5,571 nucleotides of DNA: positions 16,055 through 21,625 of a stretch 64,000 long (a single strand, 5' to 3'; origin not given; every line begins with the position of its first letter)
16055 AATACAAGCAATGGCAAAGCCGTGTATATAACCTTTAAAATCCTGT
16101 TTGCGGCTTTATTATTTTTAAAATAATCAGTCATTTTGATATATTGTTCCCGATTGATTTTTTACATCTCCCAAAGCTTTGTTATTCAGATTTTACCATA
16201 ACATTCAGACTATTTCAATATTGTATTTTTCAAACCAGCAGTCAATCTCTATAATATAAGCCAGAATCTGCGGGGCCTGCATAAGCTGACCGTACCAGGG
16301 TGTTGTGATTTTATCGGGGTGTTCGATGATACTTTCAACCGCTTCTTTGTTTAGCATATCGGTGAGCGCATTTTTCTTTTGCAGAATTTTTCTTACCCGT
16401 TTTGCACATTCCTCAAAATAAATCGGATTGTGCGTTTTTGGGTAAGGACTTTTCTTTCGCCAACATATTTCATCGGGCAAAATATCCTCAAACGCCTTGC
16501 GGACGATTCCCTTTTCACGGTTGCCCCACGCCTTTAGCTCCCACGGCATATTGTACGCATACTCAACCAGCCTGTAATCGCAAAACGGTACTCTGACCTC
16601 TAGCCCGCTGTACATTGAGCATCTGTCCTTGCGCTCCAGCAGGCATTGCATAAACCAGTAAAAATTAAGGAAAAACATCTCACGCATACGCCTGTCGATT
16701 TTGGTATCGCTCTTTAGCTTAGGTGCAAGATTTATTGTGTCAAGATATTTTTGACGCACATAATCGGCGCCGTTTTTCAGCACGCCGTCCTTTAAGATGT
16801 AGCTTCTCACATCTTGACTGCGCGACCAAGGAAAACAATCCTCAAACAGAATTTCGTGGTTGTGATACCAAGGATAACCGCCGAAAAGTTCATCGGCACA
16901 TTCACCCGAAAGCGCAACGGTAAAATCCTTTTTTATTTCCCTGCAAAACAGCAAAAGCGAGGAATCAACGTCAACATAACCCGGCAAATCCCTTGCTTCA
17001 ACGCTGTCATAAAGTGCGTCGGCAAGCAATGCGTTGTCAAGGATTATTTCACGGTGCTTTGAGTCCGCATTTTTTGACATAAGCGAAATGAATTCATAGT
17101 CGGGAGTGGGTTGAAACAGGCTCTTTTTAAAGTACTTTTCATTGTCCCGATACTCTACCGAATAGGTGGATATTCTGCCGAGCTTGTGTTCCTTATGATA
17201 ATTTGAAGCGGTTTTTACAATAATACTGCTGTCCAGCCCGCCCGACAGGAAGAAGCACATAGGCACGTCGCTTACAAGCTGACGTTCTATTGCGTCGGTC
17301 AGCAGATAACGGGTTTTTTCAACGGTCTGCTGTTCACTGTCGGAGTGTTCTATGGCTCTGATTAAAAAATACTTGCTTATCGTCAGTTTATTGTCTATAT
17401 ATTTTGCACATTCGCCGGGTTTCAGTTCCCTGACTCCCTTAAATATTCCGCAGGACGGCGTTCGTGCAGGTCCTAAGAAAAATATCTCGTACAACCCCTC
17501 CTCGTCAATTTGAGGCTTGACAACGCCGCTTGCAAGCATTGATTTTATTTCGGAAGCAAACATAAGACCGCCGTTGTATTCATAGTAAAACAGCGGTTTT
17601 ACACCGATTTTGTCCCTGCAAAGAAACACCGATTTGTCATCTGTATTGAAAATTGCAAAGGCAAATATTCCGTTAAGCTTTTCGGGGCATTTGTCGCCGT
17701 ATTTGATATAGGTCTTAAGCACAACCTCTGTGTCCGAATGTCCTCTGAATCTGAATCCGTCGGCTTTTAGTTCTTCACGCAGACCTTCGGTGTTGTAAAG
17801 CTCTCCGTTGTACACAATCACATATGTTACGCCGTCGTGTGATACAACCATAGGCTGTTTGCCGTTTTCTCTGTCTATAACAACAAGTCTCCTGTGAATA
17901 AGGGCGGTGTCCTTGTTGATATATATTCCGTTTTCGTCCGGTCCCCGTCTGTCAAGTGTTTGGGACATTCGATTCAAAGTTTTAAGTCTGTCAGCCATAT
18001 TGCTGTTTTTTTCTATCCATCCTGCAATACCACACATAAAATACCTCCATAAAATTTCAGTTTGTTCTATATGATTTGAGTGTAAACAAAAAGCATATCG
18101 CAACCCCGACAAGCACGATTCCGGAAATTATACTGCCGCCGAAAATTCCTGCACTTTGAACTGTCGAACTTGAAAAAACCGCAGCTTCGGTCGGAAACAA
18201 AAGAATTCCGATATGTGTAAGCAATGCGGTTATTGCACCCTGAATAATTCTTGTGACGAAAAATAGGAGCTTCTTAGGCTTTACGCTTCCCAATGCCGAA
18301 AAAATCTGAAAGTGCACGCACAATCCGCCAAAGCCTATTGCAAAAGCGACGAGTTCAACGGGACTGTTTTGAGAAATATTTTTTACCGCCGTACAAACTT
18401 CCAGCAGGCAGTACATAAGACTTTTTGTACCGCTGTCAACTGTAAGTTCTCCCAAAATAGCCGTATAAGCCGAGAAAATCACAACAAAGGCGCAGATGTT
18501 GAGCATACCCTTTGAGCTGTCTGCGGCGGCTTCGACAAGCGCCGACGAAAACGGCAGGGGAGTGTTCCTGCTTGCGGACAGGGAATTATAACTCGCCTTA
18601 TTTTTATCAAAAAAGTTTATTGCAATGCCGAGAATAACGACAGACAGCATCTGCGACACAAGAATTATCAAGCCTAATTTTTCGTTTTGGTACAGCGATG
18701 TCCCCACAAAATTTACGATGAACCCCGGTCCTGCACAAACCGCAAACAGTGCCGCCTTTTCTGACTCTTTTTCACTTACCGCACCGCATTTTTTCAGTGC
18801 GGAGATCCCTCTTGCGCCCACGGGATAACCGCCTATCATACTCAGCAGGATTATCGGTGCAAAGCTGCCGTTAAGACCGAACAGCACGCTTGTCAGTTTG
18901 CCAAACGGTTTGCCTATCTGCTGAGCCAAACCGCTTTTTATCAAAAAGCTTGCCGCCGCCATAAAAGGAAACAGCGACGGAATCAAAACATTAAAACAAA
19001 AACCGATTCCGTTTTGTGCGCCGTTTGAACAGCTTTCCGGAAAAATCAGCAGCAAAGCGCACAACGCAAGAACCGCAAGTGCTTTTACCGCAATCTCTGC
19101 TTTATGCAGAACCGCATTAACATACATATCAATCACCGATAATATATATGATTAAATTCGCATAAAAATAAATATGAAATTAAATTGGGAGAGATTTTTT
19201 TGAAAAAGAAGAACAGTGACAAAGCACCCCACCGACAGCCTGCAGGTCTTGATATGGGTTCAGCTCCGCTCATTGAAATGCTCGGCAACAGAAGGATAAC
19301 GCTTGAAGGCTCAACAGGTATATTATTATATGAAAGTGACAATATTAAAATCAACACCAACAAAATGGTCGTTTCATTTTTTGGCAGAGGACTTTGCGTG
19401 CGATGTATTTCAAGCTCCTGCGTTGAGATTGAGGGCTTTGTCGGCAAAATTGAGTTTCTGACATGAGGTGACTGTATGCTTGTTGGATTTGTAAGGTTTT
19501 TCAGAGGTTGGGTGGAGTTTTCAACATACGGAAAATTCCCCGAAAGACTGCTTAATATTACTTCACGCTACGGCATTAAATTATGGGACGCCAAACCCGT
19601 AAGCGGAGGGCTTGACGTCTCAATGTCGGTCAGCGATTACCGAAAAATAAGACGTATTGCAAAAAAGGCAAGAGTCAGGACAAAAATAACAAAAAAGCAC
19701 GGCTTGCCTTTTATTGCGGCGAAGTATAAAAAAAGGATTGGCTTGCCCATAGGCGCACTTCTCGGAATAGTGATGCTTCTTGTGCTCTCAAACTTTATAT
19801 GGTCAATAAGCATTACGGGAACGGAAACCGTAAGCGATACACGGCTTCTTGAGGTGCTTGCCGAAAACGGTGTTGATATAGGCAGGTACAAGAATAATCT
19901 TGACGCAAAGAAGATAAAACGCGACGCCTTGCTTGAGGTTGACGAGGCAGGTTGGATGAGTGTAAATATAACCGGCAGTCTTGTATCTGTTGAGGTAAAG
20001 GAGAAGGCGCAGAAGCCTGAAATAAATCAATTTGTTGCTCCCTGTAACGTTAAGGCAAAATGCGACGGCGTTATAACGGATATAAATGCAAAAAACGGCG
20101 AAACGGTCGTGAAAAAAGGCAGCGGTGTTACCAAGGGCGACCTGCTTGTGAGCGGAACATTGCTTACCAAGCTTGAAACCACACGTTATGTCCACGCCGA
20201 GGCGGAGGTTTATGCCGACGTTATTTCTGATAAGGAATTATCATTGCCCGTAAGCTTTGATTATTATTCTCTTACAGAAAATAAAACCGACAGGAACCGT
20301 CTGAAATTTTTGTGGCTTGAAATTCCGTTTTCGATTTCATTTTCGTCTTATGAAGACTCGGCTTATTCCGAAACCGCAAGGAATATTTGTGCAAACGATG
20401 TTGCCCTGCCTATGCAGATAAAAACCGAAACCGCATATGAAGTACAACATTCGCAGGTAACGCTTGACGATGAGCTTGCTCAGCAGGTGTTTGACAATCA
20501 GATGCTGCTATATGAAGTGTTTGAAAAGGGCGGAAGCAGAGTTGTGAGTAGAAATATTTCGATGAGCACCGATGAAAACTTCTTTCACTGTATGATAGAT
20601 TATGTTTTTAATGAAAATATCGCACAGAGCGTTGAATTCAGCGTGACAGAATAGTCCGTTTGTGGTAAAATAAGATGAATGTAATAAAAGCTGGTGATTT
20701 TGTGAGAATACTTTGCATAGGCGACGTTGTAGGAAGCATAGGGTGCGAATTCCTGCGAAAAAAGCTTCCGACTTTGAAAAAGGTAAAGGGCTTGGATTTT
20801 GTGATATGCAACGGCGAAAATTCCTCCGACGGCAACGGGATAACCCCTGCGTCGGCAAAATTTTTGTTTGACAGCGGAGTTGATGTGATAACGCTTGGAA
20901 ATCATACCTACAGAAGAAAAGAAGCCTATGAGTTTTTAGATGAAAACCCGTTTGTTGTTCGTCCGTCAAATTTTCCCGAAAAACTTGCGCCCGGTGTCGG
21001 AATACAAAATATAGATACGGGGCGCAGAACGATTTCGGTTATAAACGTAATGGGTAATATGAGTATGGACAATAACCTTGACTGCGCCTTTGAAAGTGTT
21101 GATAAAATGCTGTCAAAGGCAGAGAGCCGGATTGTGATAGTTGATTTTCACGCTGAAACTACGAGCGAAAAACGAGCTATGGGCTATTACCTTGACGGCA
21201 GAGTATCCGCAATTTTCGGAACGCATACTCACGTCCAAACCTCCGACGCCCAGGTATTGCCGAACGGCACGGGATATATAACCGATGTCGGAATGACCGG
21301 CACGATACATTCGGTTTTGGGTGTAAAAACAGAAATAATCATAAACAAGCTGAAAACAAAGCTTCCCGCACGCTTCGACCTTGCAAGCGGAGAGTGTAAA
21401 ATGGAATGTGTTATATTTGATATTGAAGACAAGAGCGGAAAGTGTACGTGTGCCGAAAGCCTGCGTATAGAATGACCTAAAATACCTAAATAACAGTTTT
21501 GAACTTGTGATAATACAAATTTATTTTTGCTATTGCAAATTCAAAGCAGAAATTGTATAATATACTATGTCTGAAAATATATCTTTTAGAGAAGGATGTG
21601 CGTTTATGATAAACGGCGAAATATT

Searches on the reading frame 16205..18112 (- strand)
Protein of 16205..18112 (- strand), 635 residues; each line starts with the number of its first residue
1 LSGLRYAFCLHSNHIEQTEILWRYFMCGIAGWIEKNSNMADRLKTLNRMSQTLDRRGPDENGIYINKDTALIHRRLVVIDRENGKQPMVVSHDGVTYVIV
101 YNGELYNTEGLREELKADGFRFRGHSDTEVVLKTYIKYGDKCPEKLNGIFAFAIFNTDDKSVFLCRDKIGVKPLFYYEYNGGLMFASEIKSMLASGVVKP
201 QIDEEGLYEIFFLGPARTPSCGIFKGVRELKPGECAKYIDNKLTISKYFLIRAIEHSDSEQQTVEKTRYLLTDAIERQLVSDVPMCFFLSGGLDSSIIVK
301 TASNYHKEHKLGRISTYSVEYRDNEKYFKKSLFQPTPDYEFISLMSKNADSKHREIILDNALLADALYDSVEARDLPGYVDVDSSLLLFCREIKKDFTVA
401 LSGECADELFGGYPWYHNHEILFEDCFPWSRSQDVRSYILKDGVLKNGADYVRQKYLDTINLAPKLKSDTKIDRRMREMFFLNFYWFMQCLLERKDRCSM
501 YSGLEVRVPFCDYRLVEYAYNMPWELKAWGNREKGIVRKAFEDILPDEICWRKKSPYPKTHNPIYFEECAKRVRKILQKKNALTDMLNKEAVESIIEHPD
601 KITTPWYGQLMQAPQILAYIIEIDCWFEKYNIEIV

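Call 66: search_protein_families(library=pfam, proteins=[window:16205-18112:-], max_evalue=0.00001)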
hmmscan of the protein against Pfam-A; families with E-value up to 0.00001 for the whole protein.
window:16205-18112:- (635 aa): 3 families
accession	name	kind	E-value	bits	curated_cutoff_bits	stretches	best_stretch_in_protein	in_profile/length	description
PF00733.27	Asn_synthase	-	8.5e-84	282.6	21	1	267-611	2-343/354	Asparagine synthase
PF13537.11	GATase_7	-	2.7e-42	144.1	25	1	73-194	1-123/123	Glutamine amidotransferase domain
PF13522.11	GATase_6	-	8.9e-38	129.7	27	1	58-188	1-130/130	Glutamine amidotransferase domain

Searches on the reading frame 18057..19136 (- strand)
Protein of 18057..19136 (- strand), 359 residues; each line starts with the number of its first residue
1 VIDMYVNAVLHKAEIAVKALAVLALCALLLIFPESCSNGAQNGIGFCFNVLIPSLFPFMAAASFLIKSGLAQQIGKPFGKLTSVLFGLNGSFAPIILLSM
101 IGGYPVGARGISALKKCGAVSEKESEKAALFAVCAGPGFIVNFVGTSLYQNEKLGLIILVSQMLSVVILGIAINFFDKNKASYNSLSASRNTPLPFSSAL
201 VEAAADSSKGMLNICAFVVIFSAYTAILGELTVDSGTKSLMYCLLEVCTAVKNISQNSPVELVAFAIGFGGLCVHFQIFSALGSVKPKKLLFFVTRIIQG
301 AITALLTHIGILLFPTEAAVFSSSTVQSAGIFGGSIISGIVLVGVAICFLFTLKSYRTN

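Call 66: search_protein_families(library=pfam, proteins=[window:18057-19136:-], max_evalue=0.00001)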
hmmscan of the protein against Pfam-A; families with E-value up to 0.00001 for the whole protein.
window:18057-19136:- (359 aa): 1 family
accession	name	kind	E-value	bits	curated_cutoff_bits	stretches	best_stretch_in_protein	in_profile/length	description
PF07670.19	Gate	-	4.1e-07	30.8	29.6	1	50-136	3-84/104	Nucleoside recognition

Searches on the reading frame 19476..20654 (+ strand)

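Call 66: search_protein_families(library=pfam, proteins=[window:19476-20654:+], max_evalue=0.00001)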
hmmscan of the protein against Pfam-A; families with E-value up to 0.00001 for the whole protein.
window:19476-20654:+ (392 aa): 1 family
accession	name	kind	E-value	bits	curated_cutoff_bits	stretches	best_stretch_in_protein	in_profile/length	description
PF06898.16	YqfD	-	2e-102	343.3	25.2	1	7-382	1-379/379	Putative stage IV sporulation protein YqfD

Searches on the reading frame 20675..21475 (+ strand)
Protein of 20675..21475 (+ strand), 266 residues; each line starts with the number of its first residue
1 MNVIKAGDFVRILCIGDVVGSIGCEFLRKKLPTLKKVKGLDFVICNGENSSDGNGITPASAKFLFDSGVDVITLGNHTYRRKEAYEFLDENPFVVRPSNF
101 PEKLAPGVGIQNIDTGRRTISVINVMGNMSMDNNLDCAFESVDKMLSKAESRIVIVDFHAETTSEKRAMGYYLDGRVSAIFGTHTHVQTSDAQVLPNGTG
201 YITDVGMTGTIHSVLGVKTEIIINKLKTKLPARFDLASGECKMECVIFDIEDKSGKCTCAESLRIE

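Call 66: search_protein_families(library=pfam, proteins=[window:20675-21475:+], max_evalue=0.00001)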
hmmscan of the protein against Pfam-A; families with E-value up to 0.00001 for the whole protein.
window:20675-21475:+ (266 aa): 2 families
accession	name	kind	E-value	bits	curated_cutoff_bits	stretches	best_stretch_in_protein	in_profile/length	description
PF13277.11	YmdB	-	3.4e-101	338.2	27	1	13-261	1-251/253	YmdB-like protein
PF00149.33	Metallophos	-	1.9e-11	45.2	21.5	1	11-187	2-190/191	Calcineurin-like phosphoesterase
